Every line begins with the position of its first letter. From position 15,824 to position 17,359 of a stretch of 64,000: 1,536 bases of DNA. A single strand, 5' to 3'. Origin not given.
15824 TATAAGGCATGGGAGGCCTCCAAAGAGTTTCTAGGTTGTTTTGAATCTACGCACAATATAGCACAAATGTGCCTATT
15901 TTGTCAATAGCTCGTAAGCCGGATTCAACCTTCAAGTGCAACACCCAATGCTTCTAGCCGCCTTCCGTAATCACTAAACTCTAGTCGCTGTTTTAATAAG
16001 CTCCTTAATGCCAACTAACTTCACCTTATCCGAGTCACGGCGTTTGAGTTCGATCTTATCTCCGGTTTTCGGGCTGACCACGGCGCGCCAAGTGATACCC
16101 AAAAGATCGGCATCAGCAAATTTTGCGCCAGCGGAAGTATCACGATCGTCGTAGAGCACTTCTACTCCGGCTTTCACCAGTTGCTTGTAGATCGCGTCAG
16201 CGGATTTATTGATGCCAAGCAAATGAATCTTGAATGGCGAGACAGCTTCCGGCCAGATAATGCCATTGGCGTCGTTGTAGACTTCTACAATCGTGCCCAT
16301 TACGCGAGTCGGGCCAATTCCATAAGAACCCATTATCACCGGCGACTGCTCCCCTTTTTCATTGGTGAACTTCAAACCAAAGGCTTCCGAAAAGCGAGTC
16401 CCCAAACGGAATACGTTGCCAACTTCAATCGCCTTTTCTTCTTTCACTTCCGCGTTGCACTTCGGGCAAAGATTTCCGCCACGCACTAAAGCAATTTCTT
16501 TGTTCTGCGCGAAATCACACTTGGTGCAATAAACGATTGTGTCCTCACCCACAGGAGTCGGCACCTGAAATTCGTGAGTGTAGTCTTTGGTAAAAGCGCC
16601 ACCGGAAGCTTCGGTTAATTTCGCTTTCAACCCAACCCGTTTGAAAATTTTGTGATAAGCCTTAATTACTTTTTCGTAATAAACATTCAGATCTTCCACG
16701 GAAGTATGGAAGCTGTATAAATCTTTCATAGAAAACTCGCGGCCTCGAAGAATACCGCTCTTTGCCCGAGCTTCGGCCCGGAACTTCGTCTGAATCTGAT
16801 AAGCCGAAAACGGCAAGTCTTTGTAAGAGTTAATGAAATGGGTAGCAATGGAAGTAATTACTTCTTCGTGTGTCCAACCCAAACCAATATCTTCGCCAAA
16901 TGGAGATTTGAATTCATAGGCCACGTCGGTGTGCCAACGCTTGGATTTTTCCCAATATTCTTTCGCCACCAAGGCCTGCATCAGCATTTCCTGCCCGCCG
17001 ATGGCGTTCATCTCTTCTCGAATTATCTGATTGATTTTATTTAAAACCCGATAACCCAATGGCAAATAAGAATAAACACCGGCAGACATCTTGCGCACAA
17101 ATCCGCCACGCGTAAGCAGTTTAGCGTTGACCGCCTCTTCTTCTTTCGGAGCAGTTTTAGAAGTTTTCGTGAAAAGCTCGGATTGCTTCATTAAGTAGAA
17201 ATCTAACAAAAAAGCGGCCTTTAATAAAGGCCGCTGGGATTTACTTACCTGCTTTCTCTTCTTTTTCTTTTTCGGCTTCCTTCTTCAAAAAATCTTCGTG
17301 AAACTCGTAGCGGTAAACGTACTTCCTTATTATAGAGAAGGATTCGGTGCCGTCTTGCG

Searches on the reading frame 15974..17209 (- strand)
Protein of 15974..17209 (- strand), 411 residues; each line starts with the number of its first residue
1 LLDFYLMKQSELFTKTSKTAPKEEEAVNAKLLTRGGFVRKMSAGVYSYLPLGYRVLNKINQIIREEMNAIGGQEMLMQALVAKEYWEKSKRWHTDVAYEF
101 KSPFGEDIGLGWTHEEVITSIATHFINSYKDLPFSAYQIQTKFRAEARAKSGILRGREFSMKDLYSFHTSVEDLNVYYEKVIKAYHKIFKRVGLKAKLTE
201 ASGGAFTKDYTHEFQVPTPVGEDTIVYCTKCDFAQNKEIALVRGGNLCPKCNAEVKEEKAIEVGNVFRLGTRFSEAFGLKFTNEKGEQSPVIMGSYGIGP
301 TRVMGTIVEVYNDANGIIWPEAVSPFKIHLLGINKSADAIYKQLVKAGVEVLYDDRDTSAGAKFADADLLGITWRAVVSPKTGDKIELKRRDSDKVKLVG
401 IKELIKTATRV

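Call 77: search_protein_families(library=pfam, proteins=[window:15974-17209:-], max_evalue=0.001)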
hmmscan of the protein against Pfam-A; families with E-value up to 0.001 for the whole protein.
window:15974-17209:- (411 aa): 2 families
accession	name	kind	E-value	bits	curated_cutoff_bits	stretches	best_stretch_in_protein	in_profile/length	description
PF00587.30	tRNA-synt_2b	-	1.7e-31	110.1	29.3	1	98-311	1-179/179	tRNA synthetase class II core domain (G, H, P, S and T)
PF03129.25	HGTP_anticodon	-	9.1e-14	51.8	21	1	333-407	14-90/94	Anticodon binding domain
